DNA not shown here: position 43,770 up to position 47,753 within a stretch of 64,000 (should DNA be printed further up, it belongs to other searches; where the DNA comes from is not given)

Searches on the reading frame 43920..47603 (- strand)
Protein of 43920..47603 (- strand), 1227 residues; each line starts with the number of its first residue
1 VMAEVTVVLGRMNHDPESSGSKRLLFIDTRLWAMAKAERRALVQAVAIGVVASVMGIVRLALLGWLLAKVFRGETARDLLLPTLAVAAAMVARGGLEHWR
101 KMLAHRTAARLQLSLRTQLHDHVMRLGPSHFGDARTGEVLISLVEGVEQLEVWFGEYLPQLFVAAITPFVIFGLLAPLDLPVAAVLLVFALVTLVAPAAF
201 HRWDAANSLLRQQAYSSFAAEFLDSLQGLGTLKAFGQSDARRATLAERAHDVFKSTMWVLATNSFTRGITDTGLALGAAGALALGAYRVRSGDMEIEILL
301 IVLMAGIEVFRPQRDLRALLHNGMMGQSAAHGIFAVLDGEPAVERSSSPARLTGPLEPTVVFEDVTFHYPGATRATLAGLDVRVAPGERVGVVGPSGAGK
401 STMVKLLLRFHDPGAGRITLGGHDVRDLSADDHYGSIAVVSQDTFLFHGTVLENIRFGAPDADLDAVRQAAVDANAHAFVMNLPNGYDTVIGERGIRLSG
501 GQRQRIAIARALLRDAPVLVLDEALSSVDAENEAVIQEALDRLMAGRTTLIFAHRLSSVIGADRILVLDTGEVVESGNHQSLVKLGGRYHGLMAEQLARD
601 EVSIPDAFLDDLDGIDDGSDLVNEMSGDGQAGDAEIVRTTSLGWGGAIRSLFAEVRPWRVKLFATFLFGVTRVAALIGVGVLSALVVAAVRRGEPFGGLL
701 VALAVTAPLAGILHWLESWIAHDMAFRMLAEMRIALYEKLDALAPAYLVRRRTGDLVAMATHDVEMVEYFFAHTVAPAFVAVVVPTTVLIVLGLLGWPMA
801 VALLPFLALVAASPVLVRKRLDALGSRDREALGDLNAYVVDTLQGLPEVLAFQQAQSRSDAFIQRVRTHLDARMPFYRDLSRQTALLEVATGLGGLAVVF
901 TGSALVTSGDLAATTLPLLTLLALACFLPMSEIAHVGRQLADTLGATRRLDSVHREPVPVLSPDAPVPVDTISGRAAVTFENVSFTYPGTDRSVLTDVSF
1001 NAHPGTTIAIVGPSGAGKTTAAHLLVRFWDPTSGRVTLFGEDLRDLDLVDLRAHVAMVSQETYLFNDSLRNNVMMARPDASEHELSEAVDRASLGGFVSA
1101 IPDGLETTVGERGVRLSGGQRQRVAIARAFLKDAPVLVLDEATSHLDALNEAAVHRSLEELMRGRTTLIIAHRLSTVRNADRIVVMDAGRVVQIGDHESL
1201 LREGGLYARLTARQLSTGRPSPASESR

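Call 8: search_protein_families(library=pfam, proteins=[window:43920-47603:-], max_evalue=0.01)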
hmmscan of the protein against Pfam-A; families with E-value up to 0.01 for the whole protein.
window:43920-47603:- (1227 aa): 22 families
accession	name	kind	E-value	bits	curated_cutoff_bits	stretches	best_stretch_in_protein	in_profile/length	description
PF00005.33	ABC_tran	-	1.7e-62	210.5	25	2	995-1144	1-137/137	ABC transporter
PF00664.28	ABC_membrane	-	2.3e-44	152.6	28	2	49-304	8-265/274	ABC transporter transmembrane region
PF02463.25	SMC_N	-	3.7e-11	43.3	40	1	1115-1186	136-211/220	RecF/RecN/SMC N terminal domain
PF13401.12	AAA_22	-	1.9e-07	31.9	27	0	1007-1146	7-96/130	AAA domain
PF13238.12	AAA_18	-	3.8e-05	24.6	29.4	0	1008-1048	1-37/128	AAA domain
PF13604.12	AAA_30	-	4.6e-05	23.7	27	0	1007-1040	20-53/191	AAA domain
PF13671.12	AAA_33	-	6.3e-05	23.7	27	0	1008-1026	2-20/143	AAA domain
PF13555.12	AAA_29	-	8.6e-05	22.6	27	0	382-404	17-39/61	P-loop containing region of AAA domain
PF09818.15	ABC_ATPase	-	0.00018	21.1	23.2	0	1084-1150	127-192/283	P-loop domain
PF01935.23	DUF87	-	0.00063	20.3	23.2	0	379-409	15-45/220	Helicase HerA, central domain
PF20720.3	nSTAND3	-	0.0009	19.4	27.2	0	1008-1092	20-98/155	Novel STAND NTPase 3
PF03193.22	RsgA_GTPase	-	0.0016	18.7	30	0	388-408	107-127/174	RsgA GTPase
PF00004.35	AAA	-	0.0023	18.8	21.2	0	1010-1030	3-23/131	ATPase family associated with various cellular activities (AAA)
PF05729.18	NACHT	-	0.0023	18.2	26.7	0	1007-1030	2-25/167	NACHT domain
PF13191.12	AAA_16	-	0.0047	17.9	32.6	0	388-542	25-158/167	AAA ATPase domain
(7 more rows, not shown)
